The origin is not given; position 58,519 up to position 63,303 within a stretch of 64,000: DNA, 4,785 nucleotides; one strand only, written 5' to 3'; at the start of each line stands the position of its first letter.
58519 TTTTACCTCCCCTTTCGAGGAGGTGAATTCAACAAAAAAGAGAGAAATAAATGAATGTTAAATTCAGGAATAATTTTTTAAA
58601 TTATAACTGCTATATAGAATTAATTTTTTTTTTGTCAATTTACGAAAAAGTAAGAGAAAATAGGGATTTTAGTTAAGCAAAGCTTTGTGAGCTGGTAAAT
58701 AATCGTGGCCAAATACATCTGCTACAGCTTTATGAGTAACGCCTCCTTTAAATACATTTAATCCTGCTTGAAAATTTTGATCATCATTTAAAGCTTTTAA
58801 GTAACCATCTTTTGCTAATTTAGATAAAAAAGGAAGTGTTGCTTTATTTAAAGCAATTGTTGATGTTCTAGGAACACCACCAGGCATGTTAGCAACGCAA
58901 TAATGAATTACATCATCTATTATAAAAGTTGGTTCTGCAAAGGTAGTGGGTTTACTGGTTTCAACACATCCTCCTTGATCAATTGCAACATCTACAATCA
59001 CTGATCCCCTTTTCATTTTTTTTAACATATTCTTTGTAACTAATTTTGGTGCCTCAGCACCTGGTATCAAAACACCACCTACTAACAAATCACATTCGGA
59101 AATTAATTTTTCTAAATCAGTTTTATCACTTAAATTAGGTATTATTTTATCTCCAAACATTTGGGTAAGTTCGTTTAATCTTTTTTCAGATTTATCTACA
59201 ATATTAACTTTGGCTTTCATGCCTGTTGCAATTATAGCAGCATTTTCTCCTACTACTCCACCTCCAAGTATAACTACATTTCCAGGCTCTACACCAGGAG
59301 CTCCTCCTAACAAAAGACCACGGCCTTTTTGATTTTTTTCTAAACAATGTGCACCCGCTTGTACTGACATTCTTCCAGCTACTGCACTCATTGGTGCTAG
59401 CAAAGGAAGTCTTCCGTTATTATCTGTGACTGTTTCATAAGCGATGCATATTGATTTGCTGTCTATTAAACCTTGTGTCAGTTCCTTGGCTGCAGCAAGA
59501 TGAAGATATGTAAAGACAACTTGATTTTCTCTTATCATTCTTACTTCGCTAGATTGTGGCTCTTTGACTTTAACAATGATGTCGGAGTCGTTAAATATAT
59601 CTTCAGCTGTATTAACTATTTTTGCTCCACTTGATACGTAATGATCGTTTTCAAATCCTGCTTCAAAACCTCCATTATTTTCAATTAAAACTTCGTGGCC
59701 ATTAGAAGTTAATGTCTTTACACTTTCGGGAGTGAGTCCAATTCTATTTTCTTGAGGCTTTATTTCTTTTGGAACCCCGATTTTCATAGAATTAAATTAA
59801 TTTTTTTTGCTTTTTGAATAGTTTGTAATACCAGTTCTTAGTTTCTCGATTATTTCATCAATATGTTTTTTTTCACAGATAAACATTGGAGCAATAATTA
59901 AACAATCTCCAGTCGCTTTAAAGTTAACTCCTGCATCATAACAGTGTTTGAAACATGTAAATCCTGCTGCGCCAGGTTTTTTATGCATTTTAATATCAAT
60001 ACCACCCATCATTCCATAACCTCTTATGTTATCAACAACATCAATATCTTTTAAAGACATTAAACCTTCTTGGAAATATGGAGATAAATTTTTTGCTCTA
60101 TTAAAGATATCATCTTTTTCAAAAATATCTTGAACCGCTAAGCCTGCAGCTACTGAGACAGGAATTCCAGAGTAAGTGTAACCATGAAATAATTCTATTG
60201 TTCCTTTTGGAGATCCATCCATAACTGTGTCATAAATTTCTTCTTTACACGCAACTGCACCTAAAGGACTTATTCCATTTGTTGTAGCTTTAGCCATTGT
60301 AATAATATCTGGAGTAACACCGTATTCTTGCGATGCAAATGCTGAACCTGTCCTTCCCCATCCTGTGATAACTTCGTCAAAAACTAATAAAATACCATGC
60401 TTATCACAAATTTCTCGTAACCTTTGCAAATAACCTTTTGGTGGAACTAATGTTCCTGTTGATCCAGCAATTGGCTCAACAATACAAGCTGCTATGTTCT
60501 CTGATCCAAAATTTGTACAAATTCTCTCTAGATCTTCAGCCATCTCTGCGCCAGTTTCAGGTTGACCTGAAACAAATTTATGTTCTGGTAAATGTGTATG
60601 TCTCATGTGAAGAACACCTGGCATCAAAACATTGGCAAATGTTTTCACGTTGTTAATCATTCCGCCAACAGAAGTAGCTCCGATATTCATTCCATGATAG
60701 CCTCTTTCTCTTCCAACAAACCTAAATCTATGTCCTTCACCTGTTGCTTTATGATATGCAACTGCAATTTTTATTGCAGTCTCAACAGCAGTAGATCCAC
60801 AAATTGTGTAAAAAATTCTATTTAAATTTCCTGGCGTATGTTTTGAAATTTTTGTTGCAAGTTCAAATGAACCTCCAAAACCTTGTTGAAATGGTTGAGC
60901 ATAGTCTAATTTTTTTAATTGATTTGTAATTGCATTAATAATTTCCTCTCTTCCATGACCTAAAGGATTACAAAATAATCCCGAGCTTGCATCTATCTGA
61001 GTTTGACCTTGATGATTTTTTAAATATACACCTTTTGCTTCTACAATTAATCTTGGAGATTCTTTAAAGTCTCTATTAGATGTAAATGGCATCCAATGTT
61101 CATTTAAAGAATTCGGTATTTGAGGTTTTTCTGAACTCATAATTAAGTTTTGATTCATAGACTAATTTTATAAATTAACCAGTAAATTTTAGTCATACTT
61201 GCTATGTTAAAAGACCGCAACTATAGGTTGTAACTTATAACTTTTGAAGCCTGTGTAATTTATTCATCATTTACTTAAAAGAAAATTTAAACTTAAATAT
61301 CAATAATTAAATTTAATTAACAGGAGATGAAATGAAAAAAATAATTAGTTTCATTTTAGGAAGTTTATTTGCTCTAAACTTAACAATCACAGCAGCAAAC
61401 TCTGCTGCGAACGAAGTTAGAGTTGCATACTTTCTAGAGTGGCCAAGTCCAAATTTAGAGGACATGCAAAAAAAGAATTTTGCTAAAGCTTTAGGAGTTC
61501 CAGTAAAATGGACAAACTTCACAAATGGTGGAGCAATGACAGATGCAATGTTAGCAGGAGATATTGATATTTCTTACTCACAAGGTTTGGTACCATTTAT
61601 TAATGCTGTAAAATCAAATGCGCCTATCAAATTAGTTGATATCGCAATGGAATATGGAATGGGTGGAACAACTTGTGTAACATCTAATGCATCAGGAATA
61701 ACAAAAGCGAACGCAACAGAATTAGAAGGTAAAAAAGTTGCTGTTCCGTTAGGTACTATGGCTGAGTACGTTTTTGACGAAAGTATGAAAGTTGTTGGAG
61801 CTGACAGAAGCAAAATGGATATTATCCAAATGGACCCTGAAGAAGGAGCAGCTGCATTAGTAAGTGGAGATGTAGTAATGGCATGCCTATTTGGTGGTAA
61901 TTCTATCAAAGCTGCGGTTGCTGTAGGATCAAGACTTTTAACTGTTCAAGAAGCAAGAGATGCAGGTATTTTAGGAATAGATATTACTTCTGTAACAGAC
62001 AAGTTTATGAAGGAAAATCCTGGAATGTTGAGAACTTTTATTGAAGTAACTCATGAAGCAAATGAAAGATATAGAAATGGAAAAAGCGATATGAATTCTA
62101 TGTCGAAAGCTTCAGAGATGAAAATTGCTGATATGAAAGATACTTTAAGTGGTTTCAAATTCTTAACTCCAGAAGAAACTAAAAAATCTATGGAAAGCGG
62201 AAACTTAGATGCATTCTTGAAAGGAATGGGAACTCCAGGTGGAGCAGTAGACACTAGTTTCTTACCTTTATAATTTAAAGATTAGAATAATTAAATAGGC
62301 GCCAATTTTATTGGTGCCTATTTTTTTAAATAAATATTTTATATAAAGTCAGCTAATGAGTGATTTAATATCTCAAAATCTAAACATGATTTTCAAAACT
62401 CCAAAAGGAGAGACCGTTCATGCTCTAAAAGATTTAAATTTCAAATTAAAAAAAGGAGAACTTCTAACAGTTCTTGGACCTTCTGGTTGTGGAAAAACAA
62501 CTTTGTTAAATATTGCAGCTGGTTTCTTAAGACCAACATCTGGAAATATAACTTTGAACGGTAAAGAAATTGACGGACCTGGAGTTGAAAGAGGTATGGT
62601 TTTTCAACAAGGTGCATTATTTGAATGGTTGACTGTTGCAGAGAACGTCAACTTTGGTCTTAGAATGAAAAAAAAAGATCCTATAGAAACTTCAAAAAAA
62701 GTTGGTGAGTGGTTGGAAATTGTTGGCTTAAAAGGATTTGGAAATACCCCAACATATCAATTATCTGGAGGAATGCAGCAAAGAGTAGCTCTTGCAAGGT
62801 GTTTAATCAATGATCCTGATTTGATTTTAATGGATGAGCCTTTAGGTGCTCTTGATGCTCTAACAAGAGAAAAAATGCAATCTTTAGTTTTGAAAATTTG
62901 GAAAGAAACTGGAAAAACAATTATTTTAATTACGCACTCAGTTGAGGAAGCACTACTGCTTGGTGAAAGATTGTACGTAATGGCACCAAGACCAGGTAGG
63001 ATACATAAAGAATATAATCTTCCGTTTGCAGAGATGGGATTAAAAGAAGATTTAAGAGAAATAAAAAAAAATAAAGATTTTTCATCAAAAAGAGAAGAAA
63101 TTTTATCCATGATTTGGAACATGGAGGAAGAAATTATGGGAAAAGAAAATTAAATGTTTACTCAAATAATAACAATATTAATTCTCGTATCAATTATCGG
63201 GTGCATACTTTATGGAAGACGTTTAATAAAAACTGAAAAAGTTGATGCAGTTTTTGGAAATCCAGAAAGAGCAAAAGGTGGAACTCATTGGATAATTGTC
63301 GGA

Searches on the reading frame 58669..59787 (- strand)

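Call 50: search_protein_families(library=pfam, proteins=[window:58669-59787:-], max_evalue=0.001)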
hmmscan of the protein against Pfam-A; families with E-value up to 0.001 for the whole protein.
window:58669-59787:- (372 aa): 6 families
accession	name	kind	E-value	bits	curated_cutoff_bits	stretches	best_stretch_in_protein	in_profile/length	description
PF01262.27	AlaDh_PNT_C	-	3.7e-80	268.8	23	1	141-353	1-214/214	Alanine dehydrogenase/PNT, C-terminal domain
PF05222.21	AlaDh_PNT_N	-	9.5e-47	159.1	30.4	1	4-137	1-136/136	Alanine dehydrogenase/PNT, N-terminal domain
PF02826.25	2-Hacid_dh_C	-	2.5e-08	33.9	25.1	1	170-268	38-127/178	D-isomer specific 2-hydroxyacid dehydrogenase, NAD binding domain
PF01488.26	Shikimate_DH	-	0.00012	22.6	24.3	1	170-269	14-113/138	Shikimate / quinate 5-dehydrogenase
PF02254.24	TrkA_N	-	0.00013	22.7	23.8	0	171-254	1-83/116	TrkA-N domain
PF07992.20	Pyr_redox_2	-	0.00035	20.5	26.1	1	168-215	142-189/291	Pyridine nucleotide-disulphide oxidoreductase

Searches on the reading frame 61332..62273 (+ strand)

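Call 50: search_protein_families(library=pfam, proteins=[window:61332-62273:+], max_evalue=0.001)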
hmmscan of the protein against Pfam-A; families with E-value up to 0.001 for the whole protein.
window:61332-62273:+ (313 aa): 3 families
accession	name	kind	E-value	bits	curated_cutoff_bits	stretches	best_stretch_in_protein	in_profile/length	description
PF09084.16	NMT1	-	1e-08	35.8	20.5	1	46-244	11-206/216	NMT1/THI5 like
PF12974.12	Phosphonate-bd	-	7.5e-05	22.7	27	1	50-139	23-111/242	ABC transporter, phosphonate, periplasmic substrate-binding protein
PF13379.11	NMT1_2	-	8.4e-05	22.9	24.7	1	45-243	24-234/252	NMT1-like family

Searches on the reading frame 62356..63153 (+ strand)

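Call 50: search_protein_families(library=pfam, proteins=[window:62356-63153:+], max_evalue=0.001)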
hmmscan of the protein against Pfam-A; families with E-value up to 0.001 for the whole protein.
window:62356-63153:+ (265 aa): 3 families
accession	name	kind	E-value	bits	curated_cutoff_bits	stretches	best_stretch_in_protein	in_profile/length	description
PF00005.33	ABC_tran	-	8.4e-36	124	25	1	24-163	1-136/137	ABC transporter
PF13304.12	AAA_21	-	8.9e-05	23.1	27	0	39-103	4-75/304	AAA domain, putative AbiEii toxin, Type IV TA system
PF03193.22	RsgA_GTPase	-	0.00095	19.5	30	0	17-55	90-127/174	RsgA GTPase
